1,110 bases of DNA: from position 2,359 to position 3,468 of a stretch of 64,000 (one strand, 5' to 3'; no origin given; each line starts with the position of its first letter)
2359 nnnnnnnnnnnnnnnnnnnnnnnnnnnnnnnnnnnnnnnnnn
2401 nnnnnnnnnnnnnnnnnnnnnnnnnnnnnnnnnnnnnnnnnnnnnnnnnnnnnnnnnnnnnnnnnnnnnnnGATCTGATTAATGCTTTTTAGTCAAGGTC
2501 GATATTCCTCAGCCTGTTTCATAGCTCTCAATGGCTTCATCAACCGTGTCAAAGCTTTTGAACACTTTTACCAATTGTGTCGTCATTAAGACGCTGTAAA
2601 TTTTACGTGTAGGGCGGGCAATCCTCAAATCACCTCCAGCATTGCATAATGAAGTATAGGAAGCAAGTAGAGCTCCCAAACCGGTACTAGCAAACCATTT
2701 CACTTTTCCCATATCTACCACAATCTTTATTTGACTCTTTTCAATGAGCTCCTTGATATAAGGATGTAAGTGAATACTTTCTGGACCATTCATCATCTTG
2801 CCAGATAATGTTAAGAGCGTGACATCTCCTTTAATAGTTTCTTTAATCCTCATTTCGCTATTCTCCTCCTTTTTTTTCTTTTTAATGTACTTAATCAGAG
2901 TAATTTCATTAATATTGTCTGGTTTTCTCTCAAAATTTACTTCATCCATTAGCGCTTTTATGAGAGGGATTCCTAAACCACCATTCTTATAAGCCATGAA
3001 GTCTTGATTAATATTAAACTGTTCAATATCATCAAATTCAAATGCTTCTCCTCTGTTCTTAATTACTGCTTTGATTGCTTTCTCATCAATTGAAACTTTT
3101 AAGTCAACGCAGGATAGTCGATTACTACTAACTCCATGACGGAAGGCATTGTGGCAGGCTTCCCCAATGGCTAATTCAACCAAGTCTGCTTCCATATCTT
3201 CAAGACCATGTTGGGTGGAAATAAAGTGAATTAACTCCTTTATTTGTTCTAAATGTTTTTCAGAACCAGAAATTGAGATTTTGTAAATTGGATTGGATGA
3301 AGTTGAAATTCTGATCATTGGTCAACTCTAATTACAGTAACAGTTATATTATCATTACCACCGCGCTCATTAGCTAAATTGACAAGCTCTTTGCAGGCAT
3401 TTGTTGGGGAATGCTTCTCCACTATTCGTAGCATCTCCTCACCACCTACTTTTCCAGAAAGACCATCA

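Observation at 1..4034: Ser/Thr-signalling and partner-switching operon with a covalently fused RsbW-like kinase and STAS antagonist, and no sigma factor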

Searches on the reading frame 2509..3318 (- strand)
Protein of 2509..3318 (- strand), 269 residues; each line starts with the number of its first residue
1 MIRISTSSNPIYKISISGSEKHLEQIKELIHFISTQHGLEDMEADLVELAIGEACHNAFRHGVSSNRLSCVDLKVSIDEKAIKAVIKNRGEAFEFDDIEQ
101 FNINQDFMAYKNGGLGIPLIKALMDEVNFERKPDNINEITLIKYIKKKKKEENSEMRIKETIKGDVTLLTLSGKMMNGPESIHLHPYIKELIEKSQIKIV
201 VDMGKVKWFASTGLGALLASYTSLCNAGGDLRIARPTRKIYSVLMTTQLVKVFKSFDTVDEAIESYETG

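Call 4: search_protein_families(library=pfam, proteins=[window:2509-3318:-], max_evalue=0.01)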
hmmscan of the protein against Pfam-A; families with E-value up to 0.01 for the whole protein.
window:2509-3318:- (269 aa): 3 families
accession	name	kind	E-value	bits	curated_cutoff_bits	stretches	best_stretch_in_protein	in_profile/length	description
PF13581.12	HATPase_c_2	-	1.1e-18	67.9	27.4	1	21-143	6-127/127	Histidine kinase-like ATPase domain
PF01740.26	STAS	-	1.1e-09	38.4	22.6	1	162-262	6-106/106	STAS domain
PF13466.11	STAS_2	-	0.0077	16.8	29.2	0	198-240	28-70/80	STAS domain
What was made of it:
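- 2854..3318 (-): RsbW/SpoIIAB-like GHKL kinase half of the 269-aa ORF (residues 1-155). The N-box E53/N57 and the G2 box GGLG are present. The G1-box Asp is replaced by Asn88. Call 4: HATPase_c_2 E=1.1e-18.
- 2509..2853 (-): STAS (RsbV/SpoIIAA-like) half, residues 156-269. Ser211 in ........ aligns with the phosphorylated Ser of SpoIIAA. Call 4: STAS E=1.1e-9.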

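Call 5: find_homologous_proteins(query=window:2512-3318:-, max_evalue=0.001)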
Query window:2512-3318:- (269 aa): 7 proteins with E <= 0.001 among 1518 candidates.
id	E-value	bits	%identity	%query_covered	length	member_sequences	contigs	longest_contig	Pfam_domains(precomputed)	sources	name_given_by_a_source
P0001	4.7e-169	578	99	100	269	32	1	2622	PF01740.27,PF13581.13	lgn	-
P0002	1.3e-51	193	61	53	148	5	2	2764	PF13581.13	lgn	-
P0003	2.5e-50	189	64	52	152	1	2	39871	PF13581.13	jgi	-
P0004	4.9e-48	182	61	53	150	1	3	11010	PF13581.13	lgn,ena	-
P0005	2.3e-47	180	57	54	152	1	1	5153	PF13581.13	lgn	-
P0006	7.4e-41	158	52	51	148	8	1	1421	PF13581.13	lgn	-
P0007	1.4e-40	157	51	54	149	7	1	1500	PF13581.13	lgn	-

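Call 8: list_cluster_members(proteins=[P0001])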
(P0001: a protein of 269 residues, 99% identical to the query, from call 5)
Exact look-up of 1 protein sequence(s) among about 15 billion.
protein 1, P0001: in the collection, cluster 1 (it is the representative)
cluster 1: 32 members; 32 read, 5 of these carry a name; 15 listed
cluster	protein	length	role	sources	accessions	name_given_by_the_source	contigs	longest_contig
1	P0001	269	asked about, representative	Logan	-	-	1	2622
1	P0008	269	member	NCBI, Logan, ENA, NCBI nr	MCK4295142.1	MAG: anti-sigma factor antagonist [Candidatus Marinimicrobia bacterium] | anti-sigma factor antagonist [Candidatus Neomarinimicrobiota bacterium]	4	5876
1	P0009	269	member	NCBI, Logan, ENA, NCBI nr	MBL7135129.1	MAG: anti-sigma factor antagonist [Candidatus Marinimicrobia bacterium] | anti-sigma factor antagonist [Candidatus Neomarinimicrobiota bacterium]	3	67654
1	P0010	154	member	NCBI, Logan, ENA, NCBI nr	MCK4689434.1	MAG: ATP-binding protein [Candidatus Marinimicrobia bacterium] | ATP-binding protein [Candidatus Neomarinimicrobiota bacterium]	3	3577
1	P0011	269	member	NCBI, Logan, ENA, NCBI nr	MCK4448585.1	MAG: anti-sigma factor antagonist [Candidatus Marinimicrobia bacterium] | anti-sigma factor antagonist [Candidatus Neomarinimicrobiota bacterium]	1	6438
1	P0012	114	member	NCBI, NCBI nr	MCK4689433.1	MAG: STAS domain-containing protein [Candidatus Marinimicrobia bacterium] | STAS domain-containing protein [Candidatus Neomarinimicrobiota bacterium]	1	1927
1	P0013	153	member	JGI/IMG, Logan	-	-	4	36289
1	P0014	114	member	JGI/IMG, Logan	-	-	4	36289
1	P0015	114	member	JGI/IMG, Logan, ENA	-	-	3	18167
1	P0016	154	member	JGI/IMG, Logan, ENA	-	-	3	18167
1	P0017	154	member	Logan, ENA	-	-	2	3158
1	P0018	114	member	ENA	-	-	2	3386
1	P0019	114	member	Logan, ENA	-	-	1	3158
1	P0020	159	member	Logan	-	-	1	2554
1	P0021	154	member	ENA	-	-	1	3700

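Call 11: find_related_loci(query=window:2512-3318:-, collection=metagenome_contigs, flank=6000)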
Query window:2512-3318:- (269 aa) in metagenome_contigs; peptide patterns used: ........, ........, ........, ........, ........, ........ (x = any residue, [..] = any of these).
600 stretches matched a pattern (row limit reached: there are more); 4 encode a relative of the query (tblastn E <= 1e-3); 4 distinct loci.
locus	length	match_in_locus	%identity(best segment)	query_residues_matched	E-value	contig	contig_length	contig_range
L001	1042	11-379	89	146-268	4e-77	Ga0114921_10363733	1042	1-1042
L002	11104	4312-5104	70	5-267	2e-86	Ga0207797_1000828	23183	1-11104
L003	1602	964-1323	48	147-266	6e-35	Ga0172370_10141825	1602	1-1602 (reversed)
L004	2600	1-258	59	182-267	4e-33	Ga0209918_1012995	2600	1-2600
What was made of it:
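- Tried and rejected: The JGI metagenome scan returned only 4 loci (call 11).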

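Call 12: find_related_loci(query=window:2512-3318:-, collection=genome_contigs, flank=8000)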
Query window:2512-3318:- (269 aa) in genome_contigs; peptide patterns used: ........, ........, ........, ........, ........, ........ (x = any residue, [..] = any of these).
416 stretches matched a pattern; 9 encode a relative of the query (tblastn E <= 1e-3); 9 distinct loci.
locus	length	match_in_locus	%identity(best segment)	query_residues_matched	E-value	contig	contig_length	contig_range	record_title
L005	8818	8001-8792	61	5-268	7e-107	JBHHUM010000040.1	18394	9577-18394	MAG: Fidelibacterota bacterium isolate S.5.sp3_bin.18 NODE_849_length_18394_cov_5.719996, whole genome shotgun sequence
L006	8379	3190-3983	77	5-268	2e-91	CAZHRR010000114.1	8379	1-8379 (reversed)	MAG TPA_asm: uncultured bacterium isolate SRP167671_co4_63 genome assembly, contig: NODE_5984_length_8379_cov_5.826646,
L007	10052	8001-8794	77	5-268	2e-93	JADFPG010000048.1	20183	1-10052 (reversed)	MAG: Candidatus Neomarinimicrobiota bacterium isolate B71T3L11 B71T3L11_NODE2316, whole genome shotgun sequence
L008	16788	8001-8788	75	7-268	1e-91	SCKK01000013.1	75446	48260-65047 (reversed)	Candidatus Neomarinimicrobiota bacterium strain TS1B10-2 T1B10-2_129, whole genome shotgun sequence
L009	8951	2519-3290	70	12-267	6e-54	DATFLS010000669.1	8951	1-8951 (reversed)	MAG TPA_asm: bacterium isolate SMAG_U9204 k141_95158, whole genome shotgun sequence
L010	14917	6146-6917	68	12-267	7e-52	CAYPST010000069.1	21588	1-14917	MAG TPA_asm: uncultured bacterium isolate SRP141376_co1_385 genome assembly, contig: NODE_5241_length_21588_cov_5.566619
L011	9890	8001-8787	64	7-266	7e-69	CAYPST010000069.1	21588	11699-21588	MAG TPA_asm: uncultured bacterium isolate SRP141376_co1_385 genome assembly, contig: NODE_5241_length_21588_cov_5.566619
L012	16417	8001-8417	42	120-266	5e-34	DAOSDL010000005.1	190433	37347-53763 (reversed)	MAG TPA_asm: Bacteroidota bacterium isolate AMR_MDS_1832 NODE_52_length_190433_cov_10.228094, whole genome shotgun seque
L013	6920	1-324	47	159-266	9e-31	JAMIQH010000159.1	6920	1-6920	MAG: Bacteroidota bacterium isolate RA_AS_metabat.63 k201_1730483, whole genome shotgun sequence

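Call 14: find_encoding_contigs(protein=P0013, flank=6000, max_places=6)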
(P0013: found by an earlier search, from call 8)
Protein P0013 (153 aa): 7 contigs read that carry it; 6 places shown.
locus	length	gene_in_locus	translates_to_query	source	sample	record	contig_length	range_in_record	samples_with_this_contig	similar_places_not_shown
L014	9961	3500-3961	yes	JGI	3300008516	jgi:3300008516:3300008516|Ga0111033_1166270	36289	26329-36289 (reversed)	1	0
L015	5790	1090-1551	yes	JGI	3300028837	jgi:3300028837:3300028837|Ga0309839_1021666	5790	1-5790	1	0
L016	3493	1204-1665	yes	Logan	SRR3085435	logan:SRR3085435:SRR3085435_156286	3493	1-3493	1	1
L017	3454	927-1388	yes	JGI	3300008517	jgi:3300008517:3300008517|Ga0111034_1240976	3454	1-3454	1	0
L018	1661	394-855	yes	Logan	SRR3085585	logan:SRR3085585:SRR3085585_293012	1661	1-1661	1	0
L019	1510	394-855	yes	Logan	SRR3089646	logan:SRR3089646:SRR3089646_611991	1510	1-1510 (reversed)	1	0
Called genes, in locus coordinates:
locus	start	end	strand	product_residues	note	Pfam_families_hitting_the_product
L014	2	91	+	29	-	?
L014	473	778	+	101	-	-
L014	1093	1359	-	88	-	-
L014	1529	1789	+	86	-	-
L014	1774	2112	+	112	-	PF02452:PemK_toxin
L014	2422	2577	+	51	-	-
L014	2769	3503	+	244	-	PF00481:PP2C, PF13672:PP2C_2, PF07228:SpoIIE (weak)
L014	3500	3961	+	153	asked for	PF13581:HATPase_c_2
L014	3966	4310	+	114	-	PF01740:STAS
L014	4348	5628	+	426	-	PF01590:GAF, PF13185:GAF_2, PF13492:GAF_3 (weak), PF07228:SpoIIE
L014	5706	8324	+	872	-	PF00069:Pkinase, PF07714:PK_Tyr_Ser-Thr, PF14531:Kinase-like (weak), PF07719:TPR_2 (faint), PF13174:TPR_6 (faint), PF13181:TPR_8 (faint), PF13414:TPR_11 (faint), PF00515:TPR_1 (weak), +6 more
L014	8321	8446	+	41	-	-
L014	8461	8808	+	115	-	-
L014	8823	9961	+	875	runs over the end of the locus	PF00069:Pkinase, PF07714:PK_Tyr_Ser-Thr, PF13428:TPR_14 (faint), PF14531:Kinase-like (weak), PF12569:NatA_aux_su (faint), PF00515:TPR_1 (faint), PF07719:TPR_2 (faint), PF13174:TPR_6 (faint), +10 more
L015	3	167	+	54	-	?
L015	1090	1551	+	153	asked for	PF13581:HATPase_c_2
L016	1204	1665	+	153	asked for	PF13581:HATPase_c_2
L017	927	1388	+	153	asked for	PF13581:HATPase_c_2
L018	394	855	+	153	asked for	PF13581:HATPase_c_2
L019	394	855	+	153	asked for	PF13581:HATPase_c_2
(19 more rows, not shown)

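Call 15: find_encoding_contigs(protein=window:2512-3318:-, flank=10000, max_places=6)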
Protein window:2512-3318:- (269 aa): 5 contigs read that carry it; 5 places shown.
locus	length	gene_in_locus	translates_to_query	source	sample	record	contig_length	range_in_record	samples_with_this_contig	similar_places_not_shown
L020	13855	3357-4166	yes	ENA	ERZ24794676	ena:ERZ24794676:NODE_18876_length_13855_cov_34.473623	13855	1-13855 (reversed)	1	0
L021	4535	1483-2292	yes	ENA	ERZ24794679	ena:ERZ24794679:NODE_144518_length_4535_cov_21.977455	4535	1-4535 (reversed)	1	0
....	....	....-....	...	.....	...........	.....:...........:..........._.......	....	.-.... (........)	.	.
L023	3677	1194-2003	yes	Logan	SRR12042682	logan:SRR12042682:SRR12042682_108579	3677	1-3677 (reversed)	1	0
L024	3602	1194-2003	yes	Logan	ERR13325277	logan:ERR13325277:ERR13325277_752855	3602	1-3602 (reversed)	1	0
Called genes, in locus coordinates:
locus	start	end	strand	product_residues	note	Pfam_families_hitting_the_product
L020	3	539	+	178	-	?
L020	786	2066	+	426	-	PF00037:Fer4 (weak), PF12837:Fer4_6 (weak), PF12838:Fer4_7, PF13187:Fer4_9, PF13237:Fer4_10 (weak), PF14697:Fer4_21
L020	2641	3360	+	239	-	PF00481:PP2C, PF13672:PP2C_2, PF07228:SpoIIE (weak)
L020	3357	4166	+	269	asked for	PF13581:HATPase_c_2, PF01740:STAS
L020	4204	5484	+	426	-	PF01590:GAF, PF13185:GAF_2, PF13492:GAF_3 (weak), PF07228:SpoIIE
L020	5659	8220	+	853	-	PF00069:Pkinase, PF01636:APH (faint), PF03109:ABC1 (weak), PF07714:PK_Tyr_Ser-Thr, PF17667:Pkinase_fungal (weak), PF13432:TPR_16 (weak), PF00515:TPR_1 (weak), PF07719:TPR_2 (weak), +10 more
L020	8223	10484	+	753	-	PF00069:Pkinase, PF07714:PK_Tyr_Ser-Thr, PF14531:Kinase-like, PF00515:TPR_1 (faint), PF13176:TPR_7 (faint), PF13181:TPR_8 (faint), PF13414:TPR_11 (faint), PF13432:TPR_16 (weak), +6 more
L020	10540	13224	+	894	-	PF00069:Pkinase, PF07714:PK_Tyr_Ser-Thr, PF14531:Kinase-like (weak), PF13174:TPR_6 (faint), PF00515:TPR_1 (faint), PF13176:TPR_7 (faint), PF13181:TPR_8 (faint), PF13414:TPR_11 (faint), +7 more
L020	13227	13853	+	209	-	?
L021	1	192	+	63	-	?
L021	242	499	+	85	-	PF08309:LVIVD (faint)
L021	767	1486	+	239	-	PF00481:PP2C, PF13672:PP2C_2, PF07228:SpoIIE (weak)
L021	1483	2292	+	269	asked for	PF13581:HATPase_c_2, PF01740:STAS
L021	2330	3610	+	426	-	PF01590:GAF, PF13185:GAF_2, PF13492:GAF_3 (weak), PF07228:SpoIIE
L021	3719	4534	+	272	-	?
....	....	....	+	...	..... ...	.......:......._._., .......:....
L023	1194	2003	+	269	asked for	PF13581:HATPase_c_2, PF01740:STAS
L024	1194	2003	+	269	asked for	PF13581:HATPase_c_2, PF01740:STAS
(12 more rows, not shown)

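Call 17: find_encoding_contigs(protein=P0008, flank=4000, max_places=6)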
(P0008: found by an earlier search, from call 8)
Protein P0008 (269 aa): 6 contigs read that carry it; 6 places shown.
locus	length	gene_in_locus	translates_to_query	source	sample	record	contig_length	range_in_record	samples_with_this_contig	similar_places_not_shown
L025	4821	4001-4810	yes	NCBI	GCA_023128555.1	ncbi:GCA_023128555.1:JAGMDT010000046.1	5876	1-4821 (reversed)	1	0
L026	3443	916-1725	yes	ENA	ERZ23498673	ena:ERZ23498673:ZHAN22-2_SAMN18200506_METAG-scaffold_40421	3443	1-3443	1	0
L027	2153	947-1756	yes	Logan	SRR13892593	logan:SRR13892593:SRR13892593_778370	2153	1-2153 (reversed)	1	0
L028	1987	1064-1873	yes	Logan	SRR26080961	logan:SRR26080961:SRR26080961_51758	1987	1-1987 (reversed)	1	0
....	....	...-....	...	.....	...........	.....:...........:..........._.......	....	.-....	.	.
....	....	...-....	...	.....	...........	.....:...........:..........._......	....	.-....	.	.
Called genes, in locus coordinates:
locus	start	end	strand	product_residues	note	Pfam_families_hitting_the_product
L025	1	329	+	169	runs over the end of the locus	-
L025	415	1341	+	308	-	-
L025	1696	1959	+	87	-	-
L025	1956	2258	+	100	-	PF12441:CopG_antitoxin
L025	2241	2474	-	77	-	PF01541:GIY-YIG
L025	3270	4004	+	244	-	PF00481:PP2C, PF13672:PP2C_2, PF07228:SpoIIE (weak)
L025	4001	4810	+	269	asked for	PF13581:HATPase_c_2, PF01740:STAS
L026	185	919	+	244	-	PF00481:PP2C, PF13672:PP2C_2, PF07228:SpoIIE (weak)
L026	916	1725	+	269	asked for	PF13581:HATPase_c_2, PF01740:STAS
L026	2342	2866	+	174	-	PF07228:SpoIIE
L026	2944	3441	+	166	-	?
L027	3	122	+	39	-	?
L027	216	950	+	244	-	PF00481:PP2C, PF13672:PP2C_2, PF07228:SpoIIE (weak)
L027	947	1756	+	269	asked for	PF13581:HATPase_c_2, PF01740:STAS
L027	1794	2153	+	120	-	?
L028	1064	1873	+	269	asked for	PF13581:HATPase_c_2, PF01740:STAS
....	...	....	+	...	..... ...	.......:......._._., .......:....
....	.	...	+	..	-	?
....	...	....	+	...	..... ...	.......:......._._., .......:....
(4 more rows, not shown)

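Call 18: find_encoding_contigs(protein=P0011, flank=4000, max_places=4)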
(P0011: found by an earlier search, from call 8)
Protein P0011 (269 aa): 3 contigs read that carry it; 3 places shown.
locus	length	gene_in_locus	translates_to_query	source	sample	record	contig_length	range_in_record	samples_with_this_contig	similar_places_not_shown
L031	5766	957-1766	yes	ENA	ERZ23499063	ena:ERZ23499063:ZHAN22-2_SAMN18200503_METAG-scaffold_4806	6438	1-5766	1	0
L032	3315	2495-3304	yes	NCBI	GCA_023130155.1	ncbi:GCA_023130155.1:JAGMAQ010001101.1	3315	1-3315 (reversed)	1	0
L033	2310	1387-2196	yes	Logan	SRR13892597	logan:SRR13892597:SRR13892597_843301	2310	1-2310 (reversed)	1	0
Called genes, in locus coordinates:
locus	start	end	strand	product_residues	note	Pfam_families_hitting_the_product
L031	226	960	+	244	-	PF00481:PP2C, PF13672:PP2C_2, PF07228:SpoIIE (weak)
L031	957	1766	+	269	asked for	PF13581:HATPase_c_2, PF01740:STAS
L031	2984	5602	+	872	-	PF00069:Pkinase, PF07714:PK_Tyr_Ser-Thr, PF14531:Kinase-like, PF00515:TPR_1 (faint), PF07719:TPR_2 (faint), PF13181:TPR_8 (faint), PF13414:TPR_11 (faint), PF13428:TPR_14 (faint), +4 more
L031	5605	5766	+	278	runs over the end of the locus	?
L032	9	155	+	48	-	PF07927:HicA_toxin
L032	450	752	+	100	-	PF12441:CopG_antitoxin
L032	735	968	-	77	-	PF01541:GIY-YIG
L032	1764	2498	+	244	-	PF00481:PP2C, PF13672:PP2C_2, PF07228:SpoIIE (weak)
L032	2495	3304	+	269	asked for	PF13581:HATPase_c_2, PF01740:STAS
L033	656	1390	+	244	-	PF00481:PP2C, PF13672:PP2C_2, PF07228:SpoIIE (weak)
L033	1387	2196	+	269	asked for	PF13581:HATPase_c_2, PF01740:STAS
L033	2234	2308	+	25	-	?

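Call 19: find_encoding_contigs(protein=P0010, flank=4000, max_places=4)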
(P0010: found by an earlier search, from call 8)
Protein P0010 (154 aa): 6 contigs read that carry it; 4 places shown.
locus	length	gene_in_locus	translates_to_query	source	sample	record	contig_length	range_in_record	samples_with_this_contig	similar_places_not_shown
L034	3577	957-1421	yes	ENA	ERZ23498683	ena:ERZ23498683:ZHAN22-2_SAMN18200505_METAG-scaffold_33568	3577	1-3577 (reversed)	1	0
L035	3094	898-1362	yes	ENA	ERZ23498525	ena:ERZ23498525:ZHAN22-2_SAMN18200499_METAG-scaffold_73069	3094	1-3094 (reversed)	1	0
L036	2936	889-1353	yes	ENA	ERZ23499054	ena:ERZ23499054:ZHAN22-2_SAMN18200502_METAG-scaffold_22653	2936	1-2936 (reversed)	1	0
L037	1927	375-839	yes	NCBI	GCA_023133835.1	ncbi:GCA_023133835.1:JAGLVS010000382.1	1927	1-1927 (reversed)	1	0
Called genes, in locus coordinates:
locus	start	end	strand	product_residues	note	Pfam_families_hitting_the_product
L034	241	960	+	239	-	PF00481:PP2C, PF13672:PP2C_2, PF07228:SpoIIE (weak)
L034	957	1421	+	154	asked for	PF13581:HATPase_c_2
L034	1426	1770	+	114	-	PF01740:STAS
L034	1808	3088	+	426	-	PF01590:GAF, PF13185:GAF_2, PF13492:GAF_3 (weak), PF07228:SpoIIE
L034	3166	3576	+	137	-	?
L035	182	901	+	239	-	PF00481:PP2C, PF13672:PP2C_2, PF07228:SpoIIE (weak)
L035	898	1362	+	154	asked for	PF13581:HATPase_c_2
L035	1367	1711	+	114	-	PF01740:STAS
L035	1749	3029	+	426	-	PF01590:GAF, PF13185:GAF_2, PF13492:GAF_3 (weak), PF07228:SpoIIE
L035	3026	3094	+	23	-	?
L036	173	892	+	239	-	PF00481:PP2C, PF13672:PP2C_2, PF07228:SpoIIE (weak)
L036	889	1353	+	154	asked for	PF13581:HATPase_c_2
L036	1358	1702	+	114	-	PF01740:STAS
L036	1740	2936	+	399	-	?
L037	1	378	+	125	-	PF00481:PP2C (faint), PF07228:SpoIIE (weak)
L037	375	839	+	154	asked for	PF13581:HATPase_c_2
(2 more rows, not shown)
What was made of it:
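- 2851..2869 (-): The junction elements that remain inside the fused ORF: a Shine-Dalgarno-like GGAGGAG (2869-2863), the ancestral-frame TAG stop now out of frame (2860-2858), and the STAS start ATG (2853-2851, Met156). Calls 14 and 19: in split alleles the gene calls end at this TAG and start at this ATG.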

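Call 20: find_encoding_contigs(protein=P0001, flank=4000, max_places=4)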
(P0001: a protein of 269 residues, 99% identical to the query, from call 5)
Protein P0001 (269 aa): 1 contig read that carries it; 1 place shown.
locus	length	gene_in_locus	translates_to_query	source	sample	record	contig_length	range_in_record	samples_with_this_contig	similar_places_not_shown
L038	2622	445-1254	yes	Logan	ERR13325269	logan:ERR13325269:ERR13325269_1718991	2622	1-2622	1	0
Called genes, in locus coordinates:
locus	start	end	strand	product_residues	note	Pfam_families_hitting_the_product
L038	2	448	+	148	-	?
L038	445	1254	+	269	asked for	PF13581:HATPase_c_2, PF01740:STAS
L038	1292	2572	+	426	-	PF01590:GAF, PF13185:GAF_2, PF13492:GAF_3 (weak), PF07228:SpoIIE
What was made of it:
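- Two have stated coverage of 34x and 22x (calls 15, 17, 18, 20).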
